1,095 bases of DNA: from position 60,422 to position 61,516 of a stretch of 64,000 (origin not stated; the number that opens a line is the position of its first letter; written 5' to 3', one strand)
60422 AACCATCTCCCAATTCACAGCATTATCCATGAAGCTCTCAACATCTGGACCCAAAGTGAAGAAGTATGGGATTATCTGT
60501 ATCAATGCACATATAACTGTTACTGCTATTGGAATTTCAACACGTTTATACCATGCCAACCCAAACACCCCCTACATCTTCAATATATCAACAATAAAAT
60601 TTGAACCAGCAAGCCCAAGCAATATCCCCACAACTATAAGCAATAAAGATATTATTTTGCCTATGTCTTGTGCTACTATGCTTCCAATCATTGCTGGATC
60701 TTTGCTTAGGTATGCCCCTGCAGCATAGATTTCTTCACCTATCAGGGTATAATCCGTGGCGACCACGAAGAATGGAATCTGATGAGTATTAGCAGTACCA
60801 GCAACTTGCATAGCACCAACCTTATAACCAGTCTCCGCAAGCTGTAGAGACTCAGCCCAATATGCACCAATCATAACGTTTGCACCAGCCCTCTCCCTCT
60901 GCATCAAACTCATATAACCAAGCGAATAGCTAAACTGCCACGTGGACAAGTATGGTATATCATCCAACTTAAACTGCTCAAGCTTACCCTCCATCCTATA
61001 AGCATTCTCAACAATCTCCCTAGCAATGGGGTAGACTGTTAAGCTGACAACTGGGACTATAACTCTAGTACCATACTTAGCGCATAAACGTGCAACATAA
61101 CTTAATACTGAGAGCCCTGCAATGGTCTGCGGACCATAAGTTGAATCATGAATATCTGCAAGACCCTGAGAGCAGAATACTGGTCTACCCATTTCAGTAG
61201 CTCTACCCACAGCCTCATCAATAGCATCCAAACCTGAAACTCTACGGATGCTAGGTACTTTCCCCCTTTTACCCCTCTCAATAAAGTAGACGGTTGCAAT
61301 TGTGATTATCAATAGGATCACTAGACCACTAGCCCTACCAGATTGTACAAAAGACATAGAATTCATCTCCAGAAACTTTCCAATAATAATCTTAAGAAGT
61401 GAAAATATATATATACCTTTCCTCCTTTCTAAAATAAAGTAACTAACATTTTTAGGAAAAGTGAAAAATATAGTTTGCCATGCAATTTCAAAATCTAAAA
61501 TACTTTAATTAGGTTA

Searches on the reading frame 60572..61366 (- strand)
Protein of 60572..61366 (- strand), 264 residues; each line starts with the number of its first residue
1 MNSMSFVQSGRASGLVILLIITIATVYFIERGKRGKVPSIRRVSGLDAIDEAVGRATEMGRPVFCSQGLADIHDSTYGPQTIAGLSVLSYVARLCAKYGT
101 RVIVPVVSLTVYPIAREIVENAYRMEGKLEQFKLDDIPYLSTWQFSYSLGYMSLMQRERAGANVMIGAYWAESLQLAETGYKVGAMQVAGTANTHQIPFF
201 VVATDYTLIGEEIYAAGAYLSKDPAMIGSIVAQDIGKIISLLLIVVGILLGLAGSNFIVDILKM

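Call 6: search_protein_families(library=pfam, proteins=[window:60572-61366:-], max_evalue=0.01)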
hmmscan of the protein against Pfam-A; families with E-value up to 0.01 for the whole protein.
window:60572-61366:- (264 aa): 2 families
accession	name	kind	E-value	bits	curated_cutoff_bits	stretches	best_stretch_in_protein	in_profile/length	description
PF20539.3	DUF6754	-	3.8e-86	288.8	27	1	5-258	4-253/257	Domain of unknown function (DUF6754)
PF01008.23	IF-2B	-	0.0059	16.3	22.4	1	181-208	193-220/280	Initiation factor 2 subunit family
